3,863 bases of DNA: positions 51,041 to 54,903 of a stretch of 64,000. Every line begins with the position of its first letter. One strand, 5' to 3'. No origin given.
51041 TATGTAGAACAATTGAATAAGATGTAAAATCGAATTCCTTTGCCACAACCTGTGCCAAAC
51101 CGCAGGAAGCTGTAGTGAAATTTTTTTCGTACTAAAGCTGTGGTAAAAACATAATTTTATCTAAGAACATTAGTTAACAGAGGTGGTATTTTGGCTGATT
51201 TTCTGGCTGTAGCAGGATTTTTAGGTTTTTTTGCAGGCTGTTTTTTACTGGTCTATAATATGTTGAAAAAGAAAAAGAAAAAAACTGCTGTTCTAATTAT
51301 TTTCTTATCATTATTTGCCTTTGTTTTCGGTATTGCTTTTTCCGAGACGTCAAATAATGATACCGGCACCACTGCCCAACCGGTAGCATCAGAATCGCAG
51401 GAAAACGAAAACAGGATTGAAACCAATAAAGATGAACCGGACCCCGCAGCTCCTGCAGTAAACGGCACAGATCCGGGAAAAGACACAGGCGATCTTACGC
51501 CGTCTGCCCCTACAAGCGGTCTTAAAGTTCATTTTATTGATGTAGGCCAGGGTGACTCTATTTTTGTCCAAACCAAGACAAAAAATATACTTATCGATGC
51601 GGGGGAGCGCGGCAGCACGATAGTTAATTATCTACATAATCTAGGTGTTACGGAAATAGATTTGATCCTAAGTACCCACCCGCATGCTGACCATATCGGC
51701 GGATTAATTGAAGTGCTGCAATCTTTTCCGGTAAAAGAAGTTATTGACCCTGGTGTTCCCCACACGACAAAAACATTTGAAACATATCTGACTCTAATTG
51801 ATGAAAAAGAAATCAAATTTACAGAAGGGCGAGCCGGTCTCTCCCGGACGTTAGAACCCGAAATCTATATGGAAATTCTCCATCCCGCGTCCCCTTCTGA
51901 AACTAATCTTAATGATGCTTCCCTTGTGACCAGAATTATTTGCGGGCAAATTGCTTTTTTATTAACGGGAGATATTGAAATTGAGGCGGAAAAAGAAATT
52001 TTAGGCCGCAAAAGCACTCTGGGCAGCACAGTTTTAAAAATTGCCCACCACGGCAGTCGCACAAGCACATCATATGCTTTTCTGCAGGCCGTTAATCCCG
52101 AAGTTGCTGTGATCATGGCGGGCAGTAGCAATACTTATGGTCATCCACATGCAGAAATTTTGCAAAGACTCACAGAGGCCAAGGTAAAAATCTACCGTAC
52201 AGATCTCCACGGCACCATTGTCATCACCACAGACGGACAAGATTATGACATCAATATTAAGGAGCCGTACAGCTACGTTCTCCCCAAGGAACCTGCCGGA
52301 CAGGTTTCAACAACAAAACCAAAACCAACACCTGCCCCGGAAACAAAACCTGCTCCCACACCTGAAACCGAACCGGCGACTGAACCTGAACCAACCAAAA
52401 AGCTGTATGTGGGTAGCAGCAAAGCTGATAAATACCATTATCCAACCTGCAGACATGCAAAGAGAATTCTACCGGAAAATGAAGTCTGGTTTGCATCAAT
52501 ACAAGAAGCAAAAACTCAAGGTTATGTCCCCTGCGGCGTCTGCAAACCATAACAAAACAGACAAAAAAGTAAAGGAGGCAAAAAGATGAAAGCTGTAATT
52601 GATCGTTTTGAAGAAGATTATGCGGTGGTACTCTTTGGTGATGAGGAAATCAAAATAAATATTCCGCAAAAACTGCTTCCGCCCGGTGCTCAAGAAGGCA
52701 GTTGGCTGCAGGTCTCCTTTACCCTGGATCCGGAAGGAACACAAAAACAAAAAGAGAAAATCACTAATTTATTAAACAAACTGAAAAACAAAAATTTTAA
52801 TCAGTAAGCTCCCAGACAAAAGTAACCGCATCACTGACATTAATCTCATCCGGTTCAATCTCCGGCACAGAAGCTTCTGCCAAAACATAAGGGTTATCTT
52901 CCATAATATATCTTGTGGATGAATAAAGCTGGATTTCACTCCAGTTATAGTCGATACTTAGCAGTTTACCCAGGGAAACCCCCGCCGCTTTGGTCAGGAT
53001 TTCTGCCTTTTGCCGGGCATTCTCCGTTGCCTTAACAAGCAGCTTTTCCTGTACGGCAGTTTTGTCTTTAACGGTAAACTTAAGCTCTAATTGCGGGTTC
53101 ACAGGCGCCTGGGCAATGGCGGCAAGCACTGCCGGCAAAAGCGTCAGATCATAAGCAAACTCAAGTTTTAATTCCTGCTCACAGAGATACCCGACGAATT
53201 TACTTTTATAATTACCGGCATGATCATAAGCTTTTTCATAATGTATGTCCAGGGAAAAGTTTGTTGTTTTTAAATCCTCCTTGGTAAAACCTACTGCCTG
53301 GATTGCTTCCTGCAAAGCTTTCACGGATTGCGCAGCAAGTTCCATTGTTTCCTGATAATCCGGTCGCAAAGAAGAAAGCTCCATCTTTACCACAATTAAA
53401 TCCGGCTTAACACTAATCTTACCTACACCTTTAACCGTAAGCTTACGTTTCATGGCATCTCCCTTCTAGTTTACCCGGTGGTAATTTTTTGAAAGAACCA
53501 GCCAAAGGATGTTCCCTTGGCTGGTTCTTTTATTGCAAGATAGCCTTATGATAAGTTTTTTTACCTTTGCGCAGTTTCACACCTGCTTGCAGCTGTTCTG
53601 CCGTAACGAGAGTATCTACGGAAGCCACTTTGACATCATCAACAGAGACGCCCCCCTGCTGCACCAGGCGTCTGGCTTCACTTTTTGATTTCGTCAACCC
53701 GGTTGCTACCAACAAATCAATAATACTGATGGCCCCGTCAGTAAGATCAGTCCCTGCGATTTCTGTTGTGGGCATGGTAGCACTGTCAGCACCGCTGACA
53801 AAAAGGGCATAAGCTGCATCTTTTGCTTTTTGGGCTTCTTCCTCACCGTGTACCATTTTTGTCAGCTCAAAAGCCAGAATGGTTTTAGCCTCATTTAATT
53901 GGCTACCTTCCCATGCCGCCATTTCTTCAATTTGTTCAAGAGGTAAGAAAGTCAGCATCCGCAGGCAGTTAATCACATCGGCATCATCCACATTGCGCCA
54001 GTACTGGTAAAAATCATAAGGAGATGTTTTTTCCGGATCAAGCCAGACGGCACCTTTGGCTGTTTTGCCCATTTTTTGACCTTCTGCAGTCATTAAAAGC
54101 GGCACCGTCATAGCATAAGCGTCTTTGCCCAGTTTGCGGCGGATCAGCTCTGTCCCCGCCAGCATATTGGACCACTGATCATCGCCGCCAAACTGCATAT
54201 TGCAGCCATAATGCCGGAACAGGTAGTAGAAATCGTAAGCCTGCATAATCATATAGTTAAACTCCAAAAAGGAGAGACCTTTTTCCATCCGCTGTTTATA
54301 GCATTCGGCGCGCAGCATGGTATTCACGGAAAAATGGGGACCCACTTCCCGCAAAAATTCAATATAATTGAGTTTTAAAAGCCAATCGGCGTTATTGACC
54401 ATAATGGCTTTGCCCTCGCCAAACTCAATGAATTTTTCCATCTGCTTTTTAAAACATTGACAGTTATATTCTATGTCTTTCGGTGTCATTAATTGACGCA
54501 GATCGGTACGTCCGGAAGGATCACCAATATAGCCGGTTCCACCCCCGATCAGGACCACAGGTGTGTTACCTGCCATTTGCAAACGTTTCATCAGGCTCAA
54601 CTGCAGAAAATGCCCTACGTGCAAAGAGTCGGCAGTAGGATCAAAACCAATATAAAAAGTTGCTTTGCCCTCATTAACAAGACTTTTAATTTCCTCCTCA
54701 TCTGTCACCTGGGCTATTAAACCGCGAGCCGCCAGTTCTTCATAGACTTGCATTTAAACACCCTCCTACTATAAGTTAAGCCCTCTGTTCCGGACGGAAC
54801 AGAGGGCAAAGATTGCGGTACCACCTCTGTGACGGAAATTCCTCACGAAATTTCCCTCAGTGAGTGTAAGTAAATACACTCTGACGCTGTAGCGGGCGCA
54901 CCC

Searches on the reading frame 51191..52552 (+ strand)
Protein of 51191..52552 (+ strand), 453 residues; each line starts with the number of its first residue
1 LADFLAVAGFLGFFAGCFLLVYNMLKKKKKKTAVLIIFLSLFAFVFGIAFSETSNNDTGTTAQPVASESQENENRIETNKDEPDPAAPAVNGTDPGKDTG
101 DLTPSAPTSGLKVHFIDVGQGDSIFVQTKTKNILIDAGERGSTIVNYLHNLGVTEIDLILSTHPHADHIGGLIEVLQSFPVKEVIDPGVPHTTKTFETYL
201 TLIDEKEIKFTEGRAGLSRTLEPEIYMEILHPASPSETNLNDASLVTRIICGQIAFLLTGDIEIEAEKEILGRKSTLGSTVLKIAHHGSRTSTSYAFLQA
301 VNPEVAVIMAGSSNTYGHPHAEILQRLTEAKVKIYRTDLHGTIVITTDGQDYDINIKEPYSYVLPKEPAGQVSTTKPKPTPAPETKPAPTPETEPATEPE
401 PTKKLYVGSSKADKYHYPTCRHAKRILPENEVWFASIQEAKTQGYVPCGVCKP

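Call 8: search_protein_families(library=pfam, proteins=[window:51191-52552:+])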
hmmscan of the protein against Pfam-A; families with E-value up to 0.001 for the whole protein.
window:51191-52552:+ (453 aa): 5 families
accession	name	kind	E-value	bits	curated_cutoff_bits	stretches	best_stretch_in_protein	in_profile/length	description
PF00753.33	Lactamase_B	-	8.1e-18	65.5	22.7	1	117-311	2-195/196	Metallo-beta-lactamase superfamily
PF02805.21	Ada_Zn_binding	-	7.7e-06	26.3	23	1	399-453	11-64/65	Metal binding domain of Ada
PF12706.13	Lactamase_B_2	-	1.8e-05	24.8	27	1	132-201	2-78/200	Beta-lactamase superfamily domain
PF23023.1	Anti-Pycsar_Apyc1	-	0.00015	21.8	50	1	125-175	24-73/250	Anti-Pycsar protein Apyc1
PF16661.11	Lactamase_B_6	-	0.00031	20.6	27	1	130-180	6-60/193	Metallo-beta-lactamase superfamily domain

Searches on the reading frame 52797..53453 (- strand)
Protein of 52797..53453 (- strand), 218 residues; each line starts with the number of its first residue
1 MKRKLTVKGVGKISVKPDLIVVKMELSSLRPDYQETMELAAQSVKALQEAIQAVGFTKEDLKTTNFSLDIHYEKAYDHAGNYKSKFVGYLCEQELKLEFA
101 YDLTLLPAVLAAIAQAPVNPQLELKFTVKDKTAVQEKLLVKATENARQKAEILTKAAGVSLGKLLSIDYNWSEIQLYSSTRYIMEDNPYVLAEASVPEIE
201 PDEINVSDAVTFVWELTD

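Call 8: search_protein_families(library=pfam, proteins=[window:52797-53453:-])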
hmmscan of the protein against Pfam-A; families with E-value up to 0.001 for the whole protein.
window:52797-53453:- (218 aa): 1 family
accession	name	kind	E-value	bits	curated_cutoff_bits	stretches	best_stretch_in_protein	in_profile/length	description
PF04402.19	SIMPL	-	2.5e-37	129.6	25.2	1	5-214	1-205/205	Protein of unknown function (DUF541)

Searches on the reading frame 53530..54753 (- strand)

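Call 8: search_protein_families(library=pfam, proteins=[window:53530-54753:-])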
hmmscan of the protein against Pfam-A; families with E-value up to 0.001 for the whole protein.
window:53530-54753:- (407 aa): 4 families
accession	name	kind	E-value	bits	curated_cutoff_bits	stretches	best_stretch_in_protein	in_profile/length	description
PF00579.31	tRNA-synt_1b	-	3.2e-81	273.3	21.1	1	28-318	3-291/292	tRNA synthetases class I (W and Y)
PF22421.1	SYY_C-terminal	-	6.2e-13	48.9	27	1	332-402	9-81/83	Tyrosine--tRNA ligase SYY-like C-terminal domain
PF01479.30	S4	-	2.6e-06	27.5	22.8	1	346-385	5-44/48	S4 domain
PF16714.10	TyrRSs_C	-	0.0005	20.3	30.6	0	346-372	25-51/120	Tyrosyl-tRNA synthetase C-terminal domain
